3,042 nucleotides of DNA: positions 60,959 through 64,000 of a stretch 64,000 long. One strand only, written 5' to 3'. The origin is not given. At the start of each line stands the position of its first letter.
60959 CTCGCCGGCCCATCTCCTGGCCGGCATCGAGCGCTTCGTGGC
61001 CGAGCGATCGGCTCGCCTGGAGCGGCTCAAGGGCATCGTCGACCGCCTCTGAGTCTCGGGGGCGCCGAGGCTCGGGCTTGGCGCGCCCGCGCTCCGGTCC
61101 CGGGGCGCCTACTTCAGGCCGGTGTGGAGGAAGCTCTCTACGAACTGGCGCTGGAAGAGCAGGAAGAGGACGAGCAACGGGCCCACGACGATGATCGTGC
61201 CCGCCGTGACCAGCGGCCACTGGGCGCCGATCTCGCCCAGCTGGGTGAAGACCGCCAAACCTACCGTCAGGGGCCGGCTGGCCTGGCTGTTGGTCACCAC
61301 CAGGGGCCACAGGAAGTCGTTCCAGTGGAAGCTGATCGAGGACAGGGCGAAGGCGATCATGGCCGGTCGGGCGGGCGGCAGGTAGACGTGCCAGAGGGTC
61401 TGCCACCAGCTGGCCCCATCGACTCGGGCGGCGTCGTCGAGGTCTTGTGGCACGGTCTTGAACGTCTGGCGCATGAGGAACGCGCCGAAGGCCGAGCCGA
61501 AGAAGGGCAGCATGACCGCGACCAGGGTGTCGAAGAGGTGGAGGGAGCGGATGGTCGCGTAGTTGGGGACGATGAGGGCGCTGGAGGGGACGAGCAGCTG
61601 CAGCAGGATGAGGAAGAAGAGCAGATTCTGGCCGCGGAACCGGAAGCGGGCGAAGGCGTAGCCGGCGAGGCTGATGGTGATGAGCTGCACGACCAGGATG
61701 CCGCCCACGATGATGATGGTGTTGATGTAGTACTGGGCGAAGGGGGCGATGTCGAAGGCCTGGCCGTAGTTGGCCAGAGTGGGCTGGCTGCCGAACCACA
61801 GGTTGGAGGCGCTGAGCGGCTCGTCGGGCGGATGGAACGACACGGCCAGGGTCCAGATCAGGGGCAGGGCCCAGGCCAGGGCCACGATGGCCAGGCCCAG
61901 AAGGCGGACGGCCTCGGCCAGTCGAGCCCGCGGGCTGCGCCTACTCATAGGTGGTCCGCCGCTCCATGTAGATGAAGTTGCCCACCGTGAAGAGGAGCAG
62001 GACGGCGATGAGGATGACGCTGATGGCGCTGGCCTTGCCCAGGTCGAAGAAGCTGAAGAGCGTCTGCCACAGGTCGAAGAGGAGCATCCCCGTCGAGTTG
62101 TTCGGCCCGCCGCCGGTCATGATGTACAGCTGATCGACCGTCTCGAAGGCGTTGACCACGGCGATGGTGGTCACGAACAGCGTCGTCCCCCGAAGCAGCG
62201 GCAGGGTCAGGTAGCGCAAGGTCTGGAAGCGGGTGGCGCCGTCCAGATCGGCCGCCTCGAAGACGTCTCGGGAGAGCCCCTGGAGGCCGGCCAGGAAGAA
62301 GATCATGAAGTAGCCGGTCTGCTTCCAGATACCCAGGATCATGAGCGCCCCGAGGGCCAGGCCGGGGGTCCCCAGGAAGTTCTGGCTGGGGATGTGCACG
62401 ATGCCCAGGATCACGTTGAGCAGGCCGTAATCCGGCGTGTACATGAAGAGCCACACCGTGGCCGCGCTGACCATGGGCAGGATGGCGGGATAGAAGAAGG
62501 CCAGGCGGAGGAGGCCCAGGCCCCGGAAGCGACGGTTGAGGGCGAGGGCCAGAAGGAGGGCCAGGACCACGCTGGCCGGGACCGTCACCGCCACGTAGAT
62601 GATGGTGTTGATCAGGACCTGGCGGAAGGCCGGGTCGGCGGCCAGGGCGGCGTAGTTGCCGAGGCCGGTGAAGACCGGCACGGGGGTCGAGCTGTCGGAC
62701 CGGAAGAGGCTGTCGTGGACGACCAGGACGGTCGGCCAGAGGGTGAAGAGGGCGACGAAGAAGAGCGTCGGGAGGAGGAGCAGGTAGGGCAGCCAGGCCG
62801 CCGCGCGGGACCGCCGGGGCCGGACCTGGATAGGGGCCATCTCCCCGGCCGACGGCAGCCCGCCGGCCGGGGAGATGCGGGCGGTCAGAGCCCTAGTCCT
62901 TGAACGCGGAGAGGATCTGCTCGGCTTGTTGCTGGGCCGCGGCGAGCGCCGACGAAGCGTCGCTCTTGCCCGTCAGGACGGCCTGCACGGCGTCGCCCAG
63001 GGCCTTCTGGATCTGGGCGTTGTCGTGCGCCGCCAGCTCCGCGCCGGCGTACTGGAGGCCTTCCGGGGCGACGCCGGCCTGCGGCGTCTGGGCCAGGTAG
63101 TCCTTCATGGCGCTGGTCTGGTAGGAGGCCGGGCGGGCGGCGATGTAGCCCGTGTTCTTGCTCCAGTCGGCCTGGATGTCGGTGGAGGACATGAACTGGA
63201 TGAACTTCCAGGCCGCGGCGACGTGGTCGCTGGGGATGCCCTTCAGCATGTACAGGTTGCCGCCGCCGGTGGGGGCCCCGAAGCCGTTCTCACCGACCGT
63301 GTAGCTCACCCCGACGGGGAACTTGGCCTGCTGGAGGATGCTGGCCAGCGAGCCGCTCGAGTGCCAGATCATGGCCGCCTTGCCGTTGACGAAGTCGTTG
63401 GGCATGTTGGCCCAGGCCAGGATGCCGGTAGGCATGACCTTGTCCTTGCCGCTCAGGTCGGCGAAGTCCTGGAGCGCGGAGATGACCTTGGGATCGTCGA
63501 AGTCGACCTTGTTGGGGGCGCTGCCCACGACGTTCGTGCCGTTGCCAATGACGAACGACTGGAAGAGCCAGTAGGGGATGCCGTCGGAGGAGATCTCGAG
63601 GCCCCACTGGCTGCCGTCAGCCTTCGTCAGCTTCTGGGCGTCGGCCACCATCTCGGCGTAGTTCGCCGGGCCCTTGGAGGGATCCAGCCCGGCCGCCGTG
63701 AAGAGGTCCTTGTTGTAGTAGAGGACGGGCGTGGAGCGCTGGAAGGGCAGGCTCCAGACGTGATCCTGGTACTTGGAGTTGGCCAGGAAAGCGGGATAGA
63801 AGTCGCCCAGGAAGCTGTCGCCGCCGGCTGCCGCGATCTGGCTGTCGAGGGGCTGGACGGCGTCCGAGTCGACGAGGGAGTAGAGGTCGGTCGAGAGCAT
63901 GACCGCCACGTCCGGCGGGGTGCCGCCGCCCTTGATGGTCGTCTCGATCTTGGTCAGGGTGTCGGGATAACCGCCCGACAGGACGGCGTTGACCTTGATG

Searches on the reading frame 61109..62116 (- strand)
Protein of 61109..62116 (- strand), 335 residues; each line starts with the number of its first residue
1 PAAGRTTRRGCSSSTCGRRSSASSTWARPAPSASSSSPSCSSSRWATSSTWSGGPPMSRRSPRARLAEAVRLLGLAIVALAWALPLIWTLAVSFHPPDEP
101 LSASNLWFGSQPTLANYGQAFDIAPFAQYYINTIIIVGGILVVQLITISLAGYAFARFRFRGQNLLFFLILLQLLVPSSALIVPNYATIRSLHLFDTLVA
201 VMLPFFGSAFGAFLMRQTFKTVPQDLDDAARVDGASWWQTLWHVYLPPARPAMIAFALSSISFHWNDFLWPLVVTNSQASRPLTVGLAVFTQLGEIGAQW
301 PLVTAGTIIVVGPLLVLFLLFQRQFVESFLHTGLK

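Call 54: search_protein_families(library=pfam, proteins=[window:61109-62116:-], max_evalue=0.001)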
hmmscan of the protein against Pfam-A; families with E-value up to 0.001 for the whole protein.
window:61109-62116:- (335 aa): 1 family
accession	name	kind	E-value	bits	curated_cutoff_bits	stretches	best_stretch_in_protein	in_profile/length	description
PF00528.27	BPD_transp_1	-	6.7e-20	72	26.4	1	150-323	3-176/184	Binding-protein-dependent transport system inner membrane component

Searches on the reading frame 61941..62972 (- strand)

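Call 54: search_protein_families(library=pfam, proteins=[window:61941-62972:-], max_evalue=0.001)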
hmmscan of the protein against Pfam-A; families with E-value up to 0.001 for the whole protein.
window:61941-62972:- (343 aa): 1 family
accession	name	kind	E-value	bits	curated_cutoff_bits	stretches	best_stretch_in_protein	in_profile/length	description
PF00528.27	BPD_transp_1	-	9.9e-12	45.4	26.4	1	108-335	8-175/184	Binding-protein-dependent transport system inner membrane component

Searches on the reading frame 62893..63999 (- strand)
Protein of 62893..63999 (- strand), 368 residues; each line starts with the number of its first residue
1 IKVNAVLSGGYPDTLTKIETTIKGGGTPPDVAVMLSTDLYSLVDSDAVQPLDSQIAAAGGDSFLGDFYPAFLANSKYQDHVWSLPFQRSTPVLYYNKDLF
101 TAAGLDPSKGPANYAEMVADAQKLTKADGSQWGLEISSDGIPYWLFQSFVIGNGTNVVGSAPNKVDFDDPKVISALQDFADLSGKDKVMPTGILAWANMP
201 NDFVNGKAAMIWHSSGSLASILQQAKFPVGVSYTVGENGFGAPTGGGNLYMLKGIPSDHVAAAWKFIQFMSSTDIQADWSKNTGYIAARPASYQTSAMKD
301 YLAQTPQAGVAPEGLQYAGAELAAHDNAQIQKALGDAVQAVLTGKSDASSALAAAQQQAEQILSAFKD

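Call 54: search_protein_families(library=pfam, proteins=[window:62893-63999:-], max_evalue=0.001)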
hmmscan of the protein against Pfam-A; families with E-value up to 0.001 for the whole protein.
window:62893-63999:- (368 aa): 2 families
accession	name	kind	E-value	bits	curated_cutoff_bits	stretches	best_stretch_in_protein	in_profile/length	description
PF13416.11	SBP_bac_8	-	6.4e-36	125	27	1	1-301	12-274/279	Bacterial extracellular solute-binding protein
PF01547.30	SBP_bac_1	-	1.7e-28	100.9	26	1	1-277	24-307/307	Bacterial extracellular solute-binding protein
